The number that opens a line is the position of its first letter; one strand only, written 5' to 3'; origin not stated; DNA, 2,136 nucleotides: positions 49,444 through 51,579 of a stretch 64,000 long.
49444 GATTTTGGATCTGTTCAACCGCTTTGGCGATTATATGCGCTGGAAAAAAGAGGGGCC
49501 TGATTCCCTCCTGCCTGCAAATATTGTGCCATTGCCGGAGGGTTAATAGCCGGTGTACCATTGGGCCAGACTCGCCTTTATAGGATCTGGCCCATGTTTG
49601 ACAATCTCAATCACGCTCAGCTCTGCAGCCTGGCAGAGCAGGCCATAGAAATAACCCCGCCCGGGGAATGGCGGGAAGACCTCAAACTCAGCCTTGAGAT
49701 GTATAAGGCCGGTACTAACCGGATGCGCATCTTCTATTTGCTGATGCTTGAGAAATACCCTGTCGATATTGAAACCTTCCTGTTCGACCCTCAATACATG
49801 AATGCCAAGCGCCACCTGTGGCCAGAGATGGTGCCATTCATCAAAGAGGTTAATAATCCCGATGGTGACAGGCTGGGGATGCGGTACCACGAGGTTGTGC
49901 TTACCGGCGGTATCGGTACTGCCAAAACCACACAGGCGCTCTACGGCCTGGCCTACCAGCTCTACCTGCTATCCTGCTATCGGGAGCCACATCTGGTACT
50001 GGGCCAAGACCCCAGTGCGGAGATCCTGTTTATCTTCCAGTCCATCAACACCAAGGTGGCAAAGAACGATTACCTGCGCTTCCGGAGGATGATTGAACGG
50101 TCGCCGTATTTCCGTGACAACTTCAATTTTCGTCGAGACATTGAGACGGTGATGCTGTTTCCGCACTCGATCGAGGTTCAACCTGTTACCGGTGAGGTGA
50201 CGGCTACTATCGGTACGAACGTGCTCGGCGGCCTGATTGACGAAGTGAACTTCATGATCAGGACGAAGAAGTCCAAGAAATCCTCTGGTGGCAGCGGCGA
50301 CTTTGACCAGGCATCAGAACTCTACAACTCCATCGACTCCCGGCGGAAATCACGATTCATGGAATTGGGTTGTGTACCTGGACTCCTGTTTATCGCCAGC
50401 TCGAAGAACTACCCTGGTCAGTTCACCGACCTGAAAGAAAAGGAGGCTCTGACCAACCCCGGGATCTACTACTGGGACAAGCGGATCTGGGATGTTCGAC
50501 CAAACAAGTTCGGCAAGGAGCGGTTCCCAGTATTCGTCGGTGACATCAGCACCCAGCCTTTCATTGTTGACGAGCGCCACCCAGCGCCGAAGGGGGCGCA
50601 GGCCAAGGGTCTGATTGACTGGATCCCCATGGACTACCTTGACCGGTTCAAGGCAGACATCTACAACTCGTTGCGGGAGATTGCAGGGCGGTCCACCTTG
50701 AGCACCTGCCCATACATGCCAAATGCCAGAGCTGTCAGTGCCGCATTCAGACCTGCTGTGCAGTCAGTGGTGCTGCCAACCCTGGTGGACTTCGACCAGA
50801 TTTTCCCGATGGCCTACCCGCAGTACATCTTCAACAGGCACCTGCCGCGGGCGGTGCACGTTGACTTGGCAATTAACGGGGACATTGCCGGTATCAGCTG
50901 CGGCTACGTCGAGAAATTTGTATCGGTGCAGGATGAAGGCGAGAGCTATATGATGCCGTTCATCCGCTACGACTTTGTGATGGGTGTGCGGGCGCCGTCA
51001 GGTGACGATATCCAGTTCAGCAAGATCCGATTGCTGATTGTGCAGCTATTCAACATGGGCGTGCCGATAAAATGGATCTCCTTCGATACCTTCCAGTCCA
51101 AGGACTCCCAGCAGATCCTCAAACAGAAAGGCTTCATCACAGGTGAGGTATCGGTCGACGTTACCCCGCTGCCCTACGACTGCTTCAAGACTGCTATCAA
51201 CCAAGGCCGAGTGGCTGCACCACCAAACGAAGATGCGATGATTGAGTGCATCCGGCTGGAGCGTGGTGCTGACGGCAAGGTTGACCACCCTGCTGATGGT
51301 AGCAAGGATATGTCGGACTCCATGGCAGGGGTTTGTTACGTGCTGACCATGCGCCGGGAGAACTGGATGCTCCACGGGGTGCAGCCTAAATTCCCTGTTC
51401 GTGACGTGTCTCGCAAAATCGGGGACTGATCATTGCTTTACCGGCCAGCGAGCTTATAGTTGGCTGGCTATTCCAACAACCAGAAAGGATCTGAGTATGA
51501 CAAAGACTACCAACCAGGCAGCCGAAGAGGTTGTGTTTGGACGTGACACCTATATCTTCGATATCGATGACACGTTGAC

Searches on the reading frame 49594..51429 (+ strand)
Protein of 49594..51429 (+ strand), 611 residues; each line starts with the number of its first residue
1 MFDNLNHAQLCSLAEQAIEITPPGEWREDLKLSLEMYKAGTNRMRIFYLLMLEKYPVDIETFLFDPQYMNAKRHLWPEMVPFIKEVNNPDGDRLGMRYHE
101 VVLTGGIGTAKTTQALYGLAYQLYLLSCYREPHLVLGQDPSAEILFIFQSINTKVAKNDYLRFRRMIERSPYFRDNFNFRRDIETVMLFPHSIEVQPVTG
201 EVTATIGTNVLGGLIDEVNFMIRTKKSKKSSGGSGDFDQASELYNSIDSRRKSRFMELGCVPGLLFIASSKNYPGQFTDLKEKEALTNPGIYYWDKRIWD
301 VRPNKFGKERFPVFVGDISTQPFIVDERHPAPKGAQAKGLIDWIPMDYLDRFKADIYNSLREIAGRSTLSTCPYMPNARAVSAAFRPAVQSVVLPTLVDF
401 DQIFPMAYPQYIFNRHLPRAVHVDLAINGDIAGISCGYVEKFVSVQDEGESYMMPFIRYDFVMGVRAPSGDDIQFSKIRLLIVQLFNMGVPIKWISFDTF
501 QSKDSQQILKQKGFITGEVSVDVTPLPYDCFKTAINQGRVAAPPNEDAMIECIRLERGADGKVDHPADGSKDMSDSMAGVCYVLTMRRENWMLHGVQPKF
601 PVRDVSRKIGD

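Call 7: search_protein_families(library=phrogs, proteins=[window:49594-51429:+])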
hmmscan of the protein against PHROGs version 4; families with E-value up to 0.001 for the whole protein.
window:49594-51429:+ (611 aa): 0 families

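Call 8: search_dna_similar(query=window:49594-51429:+, collection=phages, mode=protein, max_rows=15)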
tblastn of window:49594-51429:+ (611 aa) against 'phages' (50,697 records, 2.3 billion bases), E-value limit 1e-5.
Records with a match: 346; places in all: 347; records where one place covers at least 80% of the query: 134.
Best place of each record, by identity: <60% 346.
By first word of the organism name: Streptomyces 127; Gordonia 105; Vibrio 36; Rhizobium 16; Pseudomonas 13; Maribacter 8; Rhodococcus 8; Tsukamurella 6; Rhodobacter 5; Stenotrophomonas 4; and 14 more.
By host as written in the record: Gordonia terrae 3612 81; Streptomyces griseus ATCC 10137 52; Streptomyces lividans JI 1326 29; Streptomyces viridochromogenes DSM40736 12; - 11; Streptomyces sanglieri UNT16F27A 9; Maribacter forsetii DSM18668 8; Gordonia sp. 7; and 78 more.
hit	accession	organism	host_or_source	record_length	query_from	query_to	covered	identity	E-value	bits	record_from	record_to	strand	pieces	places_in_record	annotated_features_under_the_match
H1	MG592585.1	Vibrio phage 1.215.A._10N.222.54.F7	Vibrio splendidus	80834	9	598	97%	43.4%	3e-127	419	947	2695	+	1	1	terminase large subunit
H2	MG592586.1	Vibrio phage 1.215.B._10N.222.54.F7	Vibrio splendidus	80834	9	598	97%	43.4%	3e-127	419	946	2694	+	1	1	terminase large subunit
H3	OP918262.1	Vibrio phage LV6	Vibrio harveyi LV6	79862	53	598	89%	46.5%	1e-137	449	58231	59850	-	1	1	terminase large subunit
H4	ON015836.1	Vibrio phage Vpas_PP24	Vibrio parahaemolyticus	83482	23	598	94%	44.1%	7e-131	429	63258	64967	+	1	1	hypothetical protein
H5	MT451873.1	Vibrio phage vB_VhaS-VHB1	Vibrio harveyi BYK0632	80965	23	598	94%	43.9%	2e-131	431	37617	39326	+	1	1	terminase large subunit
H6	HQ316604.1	Vibrio phage SIO-2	Vibrio sp. SWAT-3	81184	23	598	94%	43.9%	2e-131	431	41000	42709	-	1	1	hypothetical protein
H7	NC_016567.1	Vibrio phage SIO-2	Vibrio sp. SWAT-3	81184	23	598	94%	43.9%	2e-131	431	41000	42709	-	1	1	hypothetical protein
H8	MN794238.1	Vibrio phage VH2_2019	Vibrio natiegens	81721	56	599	89%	46.0%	7e-137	446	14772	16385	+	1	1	hypothetical protein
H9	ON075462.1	Vibrio phage V-YDF132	Vibrio harveyi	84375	56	599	89%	45.7%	1e-133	437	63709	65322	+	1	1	terminase large subunit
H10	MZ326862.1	Stenotrophomonas phage Summit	Stenotrophomonas maltophilia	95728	45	596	90%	45.0%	7e-144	467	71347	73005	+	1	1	terminase large subunit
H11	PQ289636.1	Vibrio phage vB_VhaS_R30Z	Vibrio harveyi BYK0632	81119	23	598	94%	43.1%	2e-124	410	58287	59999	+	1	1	hypothetical protein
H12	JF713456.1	Vibrio phage 1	Vibrio harveyi 1114GL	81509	23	598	94%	43.1%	2e-124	410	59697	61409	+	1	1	VHS1091 protein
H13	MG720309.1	Vibrio phage Ares1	Vibrio alginolyticus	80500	21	598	95%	42.8%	4e-124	410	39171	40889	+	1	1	hypothetical protein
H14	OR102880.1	Vibrio phage vB_VhaS-MS01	Vibrio harveyi KCTC12724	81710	23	598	94%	43.0%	5e-124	409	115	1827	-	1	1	terminase large subunit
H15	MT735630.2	Vibrio phage vB_VpS_PG28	Vibrio parahaemolyticus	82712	56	599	89%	45.4%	7e-137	446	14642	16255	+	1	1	terminase large subunit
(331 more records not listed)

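Call 12: find_related_loci(query=window:49594-51429:+, collection=viral_contigs, flank=10000)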
Query window:49594-51429:+ (611 aa) in viral_contigs; peptide patterns used: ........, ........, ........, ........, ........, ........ (x = any residue, [..] = any of these).
3 stretches matched a pattern, but none encodes a relative of the query by tblastn (E <= 1e-3).

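Call 14: find_homologous_proteins(query=window:49594-51429:+, max_evalue=1e-20)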
Query window:49594-51429:+ (611 aa): 635 proteins with E <= 1e-20 among 8000 candidates; the best 120 are listed.
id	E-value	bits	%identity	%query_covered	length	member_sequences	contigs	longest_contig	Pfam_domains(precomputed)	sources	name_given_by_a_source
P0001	0.0e+0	1426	100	100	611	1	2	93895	PF27249.1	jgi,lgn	-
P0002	0.0e+0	1084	75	99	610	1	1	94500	PF27249.1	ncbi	-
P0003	0.0e+0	1050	72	100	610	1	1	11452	PF27249.1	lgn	-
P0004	0.0e+0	1046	72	100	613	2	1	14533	PF27249.1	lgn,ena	-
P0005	0.0e+0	1031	70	100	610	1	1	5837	PF27249.1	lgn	-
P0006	1.2e-274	931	64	99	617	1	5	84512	PF27249.1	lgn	-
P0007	3.8e-175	602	50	94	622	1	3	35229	PF27249.1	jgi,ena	-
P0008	7.8e-175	601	49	93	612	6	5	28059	PF27249.1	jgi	-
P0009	1.3e-173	597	49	94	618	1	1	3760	PF27249.1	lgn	-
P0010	3.0e-173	596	49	93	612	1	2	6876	PF27249.1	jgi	jgi:hypothetical protein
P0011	5.4e-170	585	47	94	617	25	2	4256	PF27249.1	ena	-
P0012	1.8e-169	583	49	93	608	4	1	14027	PF27249.1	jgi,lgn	jgi:hypothetical protein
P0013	2.3e-169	583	48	93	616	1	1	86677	PF27249.1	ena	-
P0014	9.6e-169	581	48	94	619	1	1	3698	PF27249.1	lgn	-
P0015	2.8e-168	579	48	93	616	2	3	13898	PF27249.1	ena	-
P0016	9.7e-167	574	47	95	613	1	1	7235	PF27249.1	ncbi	-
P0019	2.4e-159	550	46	97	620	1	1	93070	PF27249.1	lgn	-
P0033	1.0e-150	521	46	93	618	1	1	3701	PF27249.1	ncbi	-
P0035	1.5e-150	521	47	92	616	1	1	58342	PF27249.1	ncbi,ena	-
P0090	1.4e-144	501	48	89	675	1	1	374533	PF27249.1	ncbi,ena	-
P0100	5.6e-144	499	47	89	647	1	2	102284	PF27249.1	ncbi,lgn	-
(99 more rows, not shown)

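Call 15: find_encoding_contigs(protein=P0002, flank=10000, max_places=3)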
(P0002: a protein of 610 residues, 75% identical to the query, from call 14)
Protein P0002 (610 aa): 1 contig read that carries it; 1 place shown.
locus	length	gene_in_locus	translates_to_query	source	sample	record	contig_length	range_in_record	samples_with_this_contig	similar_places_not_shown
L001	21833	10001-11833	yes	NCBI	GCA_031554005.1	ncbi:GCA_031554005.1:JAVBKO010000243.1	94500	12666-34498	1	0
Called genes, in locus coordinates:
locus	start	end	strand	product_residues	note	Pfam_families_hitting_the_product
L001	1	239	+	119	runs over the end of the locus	-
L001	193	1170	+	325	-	PF00303:Thymidylat_synt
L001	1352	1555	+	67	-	-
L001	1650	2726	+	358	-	-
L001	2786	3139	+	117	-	-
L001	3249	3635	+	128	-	-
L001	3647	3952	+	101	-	-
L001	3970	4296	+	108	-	-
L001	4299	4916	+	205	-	-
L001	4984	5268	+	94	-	-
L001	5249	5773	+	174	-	PF01464:SLT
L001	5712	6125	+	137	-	-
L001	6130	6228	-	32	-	-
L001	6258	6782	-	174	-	-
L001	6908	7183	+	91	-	-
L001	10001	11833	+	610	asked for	PF27249:MJ0330_N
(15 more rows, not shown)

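Call 16: find_encoding_contigs(protein=P0001, flank=10000, max_places=3)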
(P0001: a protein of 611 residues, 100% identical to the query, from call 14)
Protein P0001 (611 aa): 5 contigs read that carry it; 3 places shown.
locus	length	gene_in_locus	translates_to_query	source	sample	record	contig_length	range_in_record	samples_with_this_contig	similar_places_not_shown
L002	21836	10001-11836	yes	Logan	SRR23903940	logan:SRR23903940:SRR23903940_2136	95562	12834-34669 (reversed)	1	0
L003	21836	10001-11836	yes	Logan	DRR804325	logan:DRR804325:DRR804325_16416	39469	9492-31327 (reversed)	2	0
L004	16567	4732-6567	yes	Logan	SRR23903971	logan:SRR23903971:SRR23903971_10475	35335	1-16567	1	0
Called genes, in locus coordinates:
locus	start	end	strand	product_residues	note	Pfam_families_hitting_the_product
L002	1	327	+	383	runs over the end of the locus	-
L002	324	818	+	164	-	-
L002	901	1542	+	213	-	-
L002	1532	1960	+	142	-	-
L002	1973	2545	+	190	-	-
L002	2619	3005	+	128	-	-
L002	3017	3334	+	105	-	-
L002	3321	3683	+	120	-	-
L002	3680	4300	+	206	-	-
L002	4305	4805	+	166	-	-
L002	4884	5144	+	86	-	-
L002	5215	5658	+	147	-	PF01464:SLT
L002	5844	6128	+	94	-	-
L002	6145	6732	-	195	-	-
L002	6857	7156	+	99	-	-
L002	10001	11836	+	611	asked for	PF27249:MJ0330_N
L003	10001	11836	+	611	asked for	PF27249:MJ0330_N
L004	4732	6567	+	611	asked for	PF27249:MJ0330_N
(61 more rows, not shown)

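Call 17: find_encoding_contigs(protein=P0006, flank=10000, max_places=3)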
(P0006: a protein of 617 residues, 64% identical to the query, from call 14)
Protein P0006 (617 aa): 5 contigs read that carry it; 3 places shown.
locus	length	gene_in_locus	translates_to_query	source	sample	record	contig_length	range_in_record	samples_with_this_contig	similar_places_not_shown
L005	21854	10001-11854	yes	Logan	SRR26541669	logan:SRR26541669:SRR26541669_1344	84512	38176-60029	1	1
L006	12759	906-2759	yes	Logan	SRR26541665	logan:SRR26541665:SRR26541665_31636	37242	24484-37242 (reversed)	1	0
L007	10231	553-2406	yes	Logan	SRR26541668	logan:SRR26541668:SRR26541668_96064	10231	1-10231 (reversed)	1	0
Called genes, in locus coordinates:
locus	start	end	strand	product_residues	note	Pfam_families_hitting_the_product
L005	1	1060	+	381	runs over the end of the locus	-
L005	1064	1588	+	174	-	-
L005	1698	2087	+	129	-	-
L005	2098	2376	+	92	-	-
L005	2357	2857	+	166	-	-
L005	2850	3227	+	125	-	-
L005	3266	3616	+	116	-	-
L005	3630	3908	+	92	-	-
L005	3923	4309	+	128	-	-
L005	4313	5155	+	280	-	-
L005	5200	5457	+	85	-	-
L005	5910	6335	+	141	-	-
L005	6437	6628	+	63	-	-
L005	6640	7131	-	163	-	-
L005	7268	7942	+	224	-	-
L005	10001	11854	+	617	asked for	PF27249:MJ0330_N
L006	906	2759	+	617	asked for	PF27249:MJ0330_N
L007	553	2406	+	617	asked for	PF27249:MJ0330_N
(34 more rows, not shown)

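Call 33: find_related_loci(query=A1, collection=genome_contigs, flank=10000)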
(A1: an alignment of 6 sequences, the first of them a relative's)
Query A1 (611 aa) in genome_contigs; peptide patterns used: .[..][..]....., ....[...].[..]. (x = any residue, [..] = any of these).
107 stretches matched a pattern, but none encodes a relative of the query by tblastn (E <= 1e-3).

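Call 34: list_cluster_members(proteins=[P0002, P0016, P0033, P0035, P0090, P0100, P0001])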
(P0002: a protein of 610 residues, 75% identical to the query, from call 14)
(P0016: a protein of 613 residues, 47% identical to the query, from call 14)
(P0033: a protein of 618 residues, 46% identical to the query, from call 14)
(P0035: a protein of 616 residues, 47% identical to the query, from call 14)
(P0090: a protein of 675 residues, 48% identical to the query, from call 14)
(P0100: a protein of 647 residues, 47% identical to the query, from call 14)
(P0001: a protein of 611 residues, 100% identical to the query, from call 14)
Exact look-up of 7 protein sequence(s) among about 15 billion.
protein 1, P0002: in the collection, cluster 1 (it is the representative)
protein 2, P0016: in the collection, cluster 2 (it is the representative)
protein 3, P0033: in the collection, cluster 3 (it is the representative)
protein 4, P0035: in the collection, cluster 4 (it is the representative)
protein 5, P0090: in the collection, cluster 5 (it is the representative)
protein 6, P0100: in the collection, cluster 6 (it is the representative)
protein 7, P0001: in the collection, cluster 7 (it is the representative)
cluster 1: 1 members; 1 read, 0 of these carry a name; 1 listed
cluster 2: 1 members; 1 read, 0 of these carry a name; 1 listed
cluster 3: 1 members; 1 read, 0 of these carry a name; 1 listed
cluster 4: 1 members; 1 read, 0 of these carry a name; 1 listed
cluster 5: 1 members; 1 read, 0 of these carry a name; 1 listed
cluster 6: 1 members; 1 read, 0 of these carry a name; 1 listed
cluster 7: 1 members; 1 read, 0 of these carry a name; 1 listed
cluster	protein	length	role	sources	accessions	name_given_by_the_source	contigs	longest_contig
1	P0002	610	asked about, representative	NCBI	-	-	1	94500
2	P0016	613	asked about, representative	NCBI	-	-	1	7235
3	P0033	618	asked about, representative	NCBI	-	-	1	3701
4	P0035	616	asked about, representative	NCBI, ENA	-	-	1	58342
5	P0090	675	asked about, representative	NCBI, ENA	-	-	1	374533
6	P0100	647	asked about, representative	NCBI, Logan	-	-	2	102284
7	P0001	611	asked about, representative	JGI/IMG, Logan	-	-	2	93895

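Call 42: find_encoding_contigs(protein=P0003, flank=10000, max_places=1)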
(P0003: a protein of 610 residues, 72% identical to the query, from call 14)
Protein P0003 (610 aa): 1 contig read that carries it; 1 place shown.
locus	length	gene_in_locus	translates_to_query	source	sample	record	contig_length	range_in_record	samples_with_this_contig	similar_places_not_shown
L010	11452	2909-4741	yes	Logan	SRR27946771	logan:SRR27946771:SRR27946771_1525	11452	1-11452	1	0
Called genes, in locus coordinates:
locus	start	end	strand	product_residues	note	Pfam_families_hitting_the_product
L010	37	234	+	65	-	-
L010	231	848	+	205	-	-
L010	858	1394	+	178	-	-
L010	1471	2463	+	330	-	-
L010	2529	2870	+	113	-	-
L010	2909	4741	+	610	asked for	PF27249:MJ0330_N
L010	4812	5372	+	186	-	PF25109:HAD_PNKP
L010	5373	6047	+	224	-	PF02223:Thymidylate_kin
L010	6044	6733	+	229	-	-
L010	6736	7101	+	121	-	-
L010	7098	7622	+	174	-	PF22769:DCD, PF00692:dUTPase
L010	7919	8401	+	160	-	-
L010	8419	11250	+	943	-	PF00476:DNA_pol_A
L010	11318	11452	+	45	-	?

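Call 43: find_encoding_contigs(protein=P0004, flank=10000, max_places=1)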
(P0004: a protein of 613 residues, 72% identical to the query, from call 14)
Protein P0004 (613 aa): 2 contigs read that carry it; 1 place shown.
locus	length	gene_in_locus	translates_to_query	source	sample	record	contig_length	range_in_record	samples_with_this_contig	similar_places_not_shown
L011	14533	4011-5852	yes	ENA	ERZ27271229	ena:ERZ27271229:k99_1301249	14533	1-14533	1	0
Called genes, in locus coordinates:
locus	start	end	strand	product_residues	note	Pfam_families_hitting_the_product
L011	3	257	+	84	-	?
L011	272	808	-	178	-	-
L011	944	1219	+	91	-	-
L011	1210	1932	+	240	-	-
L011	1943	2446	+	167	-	-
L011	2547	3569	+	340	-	-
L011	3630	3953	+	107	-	-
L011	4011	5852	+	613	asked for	PF27249:MJ0330_N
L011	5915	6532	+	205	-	PF25109:HAD_PNKP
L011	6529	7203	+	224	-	PF02223:Thymidylate_kin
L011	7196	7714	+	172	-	-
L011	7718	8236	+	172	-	PF00692:dUTPase, PF22769:DCD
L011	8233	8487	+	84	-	-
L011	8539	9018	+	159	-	-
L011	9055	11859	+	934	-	PF01612:DNA_pol_A_exo1 (weak), PF00476:DNA_pol_A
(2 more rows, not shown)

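Call 44: find_encoding_contigs(protein=P0005, flank=10000, max_places=1)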
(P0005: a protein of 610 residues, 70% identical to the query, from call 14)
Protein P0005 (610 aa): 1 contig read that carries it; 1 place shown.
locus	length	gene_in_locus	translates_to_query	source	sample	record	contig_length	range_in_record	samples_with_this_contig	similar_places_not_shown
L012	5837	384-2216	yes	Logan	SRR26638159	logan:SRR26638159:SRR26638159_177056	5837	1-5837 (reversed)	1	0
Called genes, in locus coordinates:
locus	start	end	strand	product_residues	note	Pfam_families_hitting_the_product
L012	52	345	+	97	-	-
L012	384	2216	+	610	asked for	PF27249:MJ0330_N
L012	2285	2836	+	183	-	PF25109:HAD_PNKP (weak)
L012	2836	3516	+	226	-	PF02223:Thymidylate_kin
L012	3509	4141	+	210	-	-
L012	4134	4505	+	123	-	-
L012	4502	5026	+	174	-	PF22769:DCD, PF00692:dUTPase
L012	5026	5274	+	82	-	-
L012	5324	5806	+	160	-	-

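Call 53: find_encoding_contigs(protein=P0007, flank=10000, max_places=1)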
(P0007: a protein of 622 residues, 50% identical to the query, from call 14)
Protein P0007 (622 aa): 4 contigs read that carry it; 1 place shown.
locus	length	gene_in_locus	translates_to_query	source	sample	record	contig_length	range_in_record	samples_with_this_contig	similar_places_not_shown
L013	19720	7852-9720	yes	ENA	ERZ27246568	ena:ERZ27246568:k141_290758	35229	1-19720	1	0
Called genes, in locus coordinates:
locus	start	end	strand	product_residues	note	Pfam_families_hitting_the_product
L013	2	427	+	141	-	?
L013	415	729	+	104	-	-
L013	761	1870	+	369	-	PF00154:RecA_N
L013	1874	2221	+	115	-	-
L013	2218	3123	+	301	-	-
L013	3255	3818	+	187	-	-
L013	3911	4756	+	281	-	-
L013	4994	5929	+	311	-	PF01368:DHH (weak)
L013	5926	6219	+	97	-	-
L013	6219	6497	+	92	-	-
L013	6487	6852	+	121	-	-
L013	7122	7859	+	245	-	-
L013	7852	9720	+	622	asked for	PF27249:MJ0330_N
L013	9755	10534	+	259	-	PF02195:ParB_N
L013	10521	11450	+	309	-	-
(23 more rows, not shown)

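Call 54: find_encoding_contigs(protein=P0013, flank=10000, max_places=1)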
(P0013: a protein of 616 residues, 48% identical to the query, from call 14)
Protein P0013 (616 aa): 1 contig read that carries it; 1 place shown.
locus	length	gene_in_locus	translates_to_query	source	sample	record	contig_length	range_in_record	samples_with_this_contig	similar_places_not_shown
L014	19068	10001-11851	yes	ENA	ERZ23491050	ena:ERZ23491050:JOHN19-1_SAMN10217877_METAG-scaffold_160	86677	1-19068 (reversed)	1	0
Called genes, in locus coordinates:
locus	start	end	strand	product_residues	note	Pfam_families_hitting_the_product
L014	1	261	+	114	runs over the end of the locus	-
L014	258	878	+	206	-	-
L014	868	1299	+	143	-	-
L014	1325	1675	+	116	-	PF26092:T4_Y16D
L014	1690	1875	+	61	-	-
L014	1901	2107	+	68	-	-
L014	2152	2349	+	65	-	-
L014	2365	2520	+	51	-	-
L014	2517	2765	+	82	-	-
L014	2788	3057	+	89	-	-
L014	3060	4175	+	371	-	-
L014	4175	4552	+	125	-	PF02675:AdoMet_dc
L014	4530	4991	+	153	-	PF00856:SET (faint)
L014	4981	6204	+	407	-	PF00733:Asn_synthase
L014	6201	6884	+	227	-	PF02195:ParB_N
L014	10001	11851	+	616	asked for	PF27249:MJ0330_N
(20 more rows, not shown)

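Call 55: find_encoding_contigs(protein=P0019, flank=10000, max_places=1)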
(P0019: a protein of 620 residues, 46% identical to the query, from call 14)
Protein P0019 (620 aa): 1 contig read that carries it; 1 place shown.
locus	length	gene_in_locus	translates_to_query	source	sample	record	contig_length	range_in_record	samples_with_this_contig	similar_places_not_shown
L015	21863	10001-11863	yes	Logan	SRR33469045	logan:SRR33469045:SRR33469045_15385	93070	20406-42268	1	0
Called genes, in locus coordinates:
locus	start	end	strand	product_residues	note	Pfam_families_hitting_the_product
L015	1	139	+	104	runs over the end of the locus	-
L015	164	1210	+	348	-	PF00154:RecA_N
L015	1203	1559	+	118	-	-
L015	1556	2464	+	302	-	-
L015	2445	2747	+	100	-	-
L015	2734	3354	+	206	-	PF12637:TSCPD (weak)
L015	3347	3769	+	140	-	PF05766:NinG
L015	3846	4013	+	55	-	-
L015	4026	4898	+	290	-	-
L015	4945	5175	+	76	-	-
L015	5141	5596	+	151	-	-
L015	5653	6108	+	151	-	-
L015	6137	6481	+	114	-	PF00542:Ribosomal_L12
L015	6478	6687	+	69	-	-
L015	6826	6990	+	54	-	-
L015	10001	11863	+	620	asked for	PF27249:MJ0330_N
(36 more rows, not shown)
